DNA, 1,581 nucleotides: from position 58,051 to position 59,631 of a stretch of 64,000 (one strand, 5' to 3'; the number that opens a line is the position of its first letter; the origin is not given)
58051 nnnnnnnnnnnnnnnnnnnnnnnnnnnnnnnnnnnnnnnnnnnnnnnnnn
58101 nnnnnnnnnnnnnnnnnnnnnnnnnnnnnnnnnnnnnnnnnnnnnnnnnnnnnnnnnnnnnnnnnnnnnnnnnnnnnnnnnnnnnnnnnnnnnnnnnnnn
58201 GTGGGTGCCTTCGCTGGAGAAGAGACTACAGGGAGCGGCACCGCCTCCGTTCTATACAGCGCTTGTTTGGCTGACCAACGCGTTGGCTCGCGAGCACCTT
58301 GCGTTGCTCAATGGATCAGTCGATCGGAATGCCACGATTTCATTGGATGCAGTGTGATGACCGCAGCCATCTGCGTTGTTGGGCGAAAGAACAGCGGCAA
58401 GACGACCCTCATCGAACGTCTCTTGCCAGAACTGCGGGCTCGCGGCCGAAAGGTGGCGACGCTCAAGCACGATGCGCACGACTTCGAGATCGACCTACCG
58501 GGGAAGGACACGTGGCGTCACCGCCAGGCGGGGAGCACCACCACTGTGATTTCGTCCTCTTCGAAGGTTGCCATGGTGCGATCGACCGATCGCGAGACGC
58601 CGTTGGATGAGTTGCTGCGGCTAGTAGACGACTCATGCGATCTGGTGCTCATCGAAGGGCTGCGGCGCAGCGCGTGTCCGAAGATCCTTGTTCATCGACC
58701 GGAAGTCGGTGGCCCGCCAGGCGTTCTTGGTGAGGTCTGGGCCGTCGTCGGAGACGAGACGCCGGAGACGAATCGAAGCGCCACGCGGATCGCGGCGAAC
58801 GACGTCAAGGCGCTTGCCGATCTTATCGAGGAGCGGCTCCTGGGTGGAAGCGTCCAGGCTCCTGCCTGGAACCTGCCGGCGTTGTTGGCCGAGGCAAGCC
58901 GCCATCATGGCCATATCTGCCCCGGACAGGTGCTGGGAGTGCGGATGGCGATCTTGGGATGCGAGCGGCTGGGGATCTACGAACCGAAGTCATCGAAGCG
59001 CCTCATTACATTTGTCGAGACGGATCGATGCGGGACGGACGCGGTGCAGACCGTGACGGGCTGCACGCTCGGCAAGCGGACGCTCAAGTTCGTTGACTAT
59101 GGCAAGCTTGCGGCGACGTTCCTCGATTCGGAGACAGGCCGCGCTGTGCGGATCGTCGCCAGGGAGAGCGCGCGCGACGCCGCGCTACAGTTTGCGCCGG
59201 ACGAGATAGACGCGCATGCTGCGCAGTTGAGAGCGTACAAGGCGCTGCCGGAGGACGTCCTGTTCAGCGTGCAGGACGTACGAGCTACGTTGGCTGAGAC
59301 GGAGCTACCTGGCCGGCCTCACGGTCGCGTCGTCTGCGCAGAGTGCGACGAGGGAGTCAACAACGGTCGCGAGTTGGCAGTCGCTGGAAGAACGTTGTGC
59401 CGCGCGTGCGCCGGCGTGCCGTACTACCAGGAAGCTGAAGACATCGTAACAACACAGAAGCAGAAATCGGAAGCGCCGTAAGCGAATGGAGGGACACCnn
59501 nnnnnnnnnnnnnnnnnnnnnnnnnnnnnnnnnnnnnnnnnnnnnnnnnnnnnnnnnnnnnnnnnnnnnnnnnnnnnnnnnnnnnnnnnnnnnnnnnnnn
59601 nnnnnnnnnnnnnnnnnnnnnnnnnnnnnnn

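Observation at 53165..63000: Tat signal on only one of three alpha paralogs; EbdC-like gamma subunit lacks any signal peptide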

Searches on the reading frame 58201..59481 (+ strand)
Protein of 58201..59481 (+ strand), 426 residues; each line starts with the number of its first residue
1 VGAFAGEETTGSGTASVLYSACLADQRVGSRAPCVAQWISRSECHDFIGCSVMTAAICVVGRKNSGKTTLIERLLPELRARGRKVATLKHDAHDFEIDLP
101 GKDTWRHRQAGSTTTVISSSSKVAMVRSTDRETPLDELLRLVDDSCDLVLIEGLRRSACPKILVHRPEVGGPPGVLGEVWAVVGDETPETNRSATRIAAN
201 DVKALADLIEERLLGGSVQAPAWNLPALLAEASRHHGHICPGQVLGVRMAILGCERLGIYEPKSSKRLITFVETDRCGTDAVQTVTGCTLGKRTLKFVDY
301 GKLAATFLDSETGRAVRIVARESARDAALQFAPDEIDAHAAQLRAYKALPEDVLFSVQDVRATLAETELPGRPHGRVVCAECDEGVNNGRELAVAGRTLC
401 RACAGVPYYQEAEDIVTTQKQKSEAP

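Call 7: search_protein_families(library=pfam, proteins=[window:58201-59481:+], max_evalue=0.01)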
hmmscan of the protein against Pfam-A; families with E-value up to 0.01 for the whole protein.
window:58201-59481:+ (426 aa): 6 families
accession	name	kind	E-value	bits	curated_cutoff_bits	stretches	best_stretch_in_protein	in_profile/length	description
PF03205.20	MobB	-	5e-41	140.1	26.6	1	57-182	2-130/133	Molybdopterin guanine dinucleotide synthesis protein B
PF02663.19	FmdE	-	8e-35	120.2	22.9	1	236-330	2-100/133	FmdE, Molybdenum formylmethanofuran dehydrogenase operon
PF01258.23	zf-dskA_traR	-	9.1e-06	26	24.9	1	377-408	5-35/36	Prokaryotic dksA/traR C4-type zinc finger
PF01926.29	MMR_HSR1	-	0.00096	19.7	21.9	1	57-89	2-33/113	50S ribosome-binding GTPase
PF03308.22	MeaB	-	0.0034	16.9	23.1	1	55-90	34-69/273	Methylmalonyl Co-A mutase-associated GTPase MeaB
PF02492.25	cobW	-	0.0071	16.4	20.7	0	58-98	4-43/180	CobW/HypB/UreG, nucleotide-binding domain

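Call 8: search_protein_families(library=ncbifam, proteins=[window:58201-59481:+], max_evalue=0.01)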
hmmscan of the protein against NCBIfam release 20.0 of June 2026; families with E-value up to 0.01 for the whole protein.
window:58201-59481:+ (426 aa): 16 families
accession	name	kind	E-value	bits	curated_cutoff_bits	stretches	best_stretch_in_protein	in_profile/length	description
TIGR00176.1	mobB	equivalog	3.1e-41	141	76.2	1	57-211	2-154/155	molybdopterin-guanine dinucleotide biosynthesis protein B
NF011056.0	PRK14489.1-1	equivalog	9.8e-39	133.5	379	1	49-214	198-355/363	bifunctional molybdenum cofactor guanylyltransferase MobA/molybdopterin-guanine dinucleotide biosynthesis adaptor protein MobB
NF011060.0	PRK14491.1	equivalog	3.5e-35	121.5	532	1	58-212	15-173/598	bifunctional molybdopterin-guanine dinucleotide biosynthesis adaptor protein MobB/molybdopterin molybdotransferase MoeA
NF008021.0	PRK10751.1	equivalog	5.9e-24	85.1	204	1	61-213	13-169/174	molybdopterin-guanine dinucleotide biosynthesis protein MobB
NF011059.0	PRK14490.1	equivalog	7.1e-23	81.3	354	1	57-223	14-182/374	bifunctional molybdenum cofactor guanylyltransferase MobA/molybdopterin-guanine dinucleotide biosynthesis adaptor protein MobB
NF011057.0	PRK14489.1-2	subfamily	1.1e-22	80.8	541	1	56-213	204-361/363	bifunctional molybdenum cofactor guanylyltransferase MobA/molybdopterin-guanine dinucleotide biosynthesis adaptor protein MobB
NF011066.0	PRK14495.1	equivalog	1.2e-19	70.7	596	1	58-208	5-155/452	putative molybdopterin-guanine dinucleotide biosynthesis protein MobB/unknown domain fusion protein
NF011065.0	PRK14494.1-4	equivalog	7.4e-17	61.5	287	1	55-212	11-159/244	putative molybdopterin-guanine dinucleotide biosynthesis protein MobB/FeS domain-containing protein protein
NF011062.0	PRK14494.1-1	equivalog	2.6e-16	59.9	323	1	56-167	3-110/231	putative molybdopterin-guanine dinucleotide biosynthesis protein MobB/FeS domain-containing protein protein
NF011063.0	PRK14494.1-2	equivalog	5.3e-14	52.5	258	1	57-156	4-100/227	putative molybdopterin-guanine dinucleotide biosynthesis protein MobB/FeS domain-containing protein protein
NF011061.0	PRK14493.1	equivalog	4.2e-13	49.5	215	1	56-168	3-110/274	molybdopterin synthase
NF011064.0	PRK14494.1-3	equivalog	1.1e-09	38.1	418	1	56-166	3-106/244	putative molybdopterin-guanine dinucleotide biosynthesis protein MobB/FeS domain-containing protein protein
NF005923.0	PRK07933.1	equivalog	0.00058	19.3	193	1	59-151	5-93/213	dTMP kinase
NF041053.1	CobW_rel_Se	equivalog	0.001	18.8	180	1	57-91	4-38/195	CobW-related selenoprotein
TIGR00231.1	small_GTP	domain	0.0016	18.2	42.5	1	55-83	4-32/164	GTP-binding protein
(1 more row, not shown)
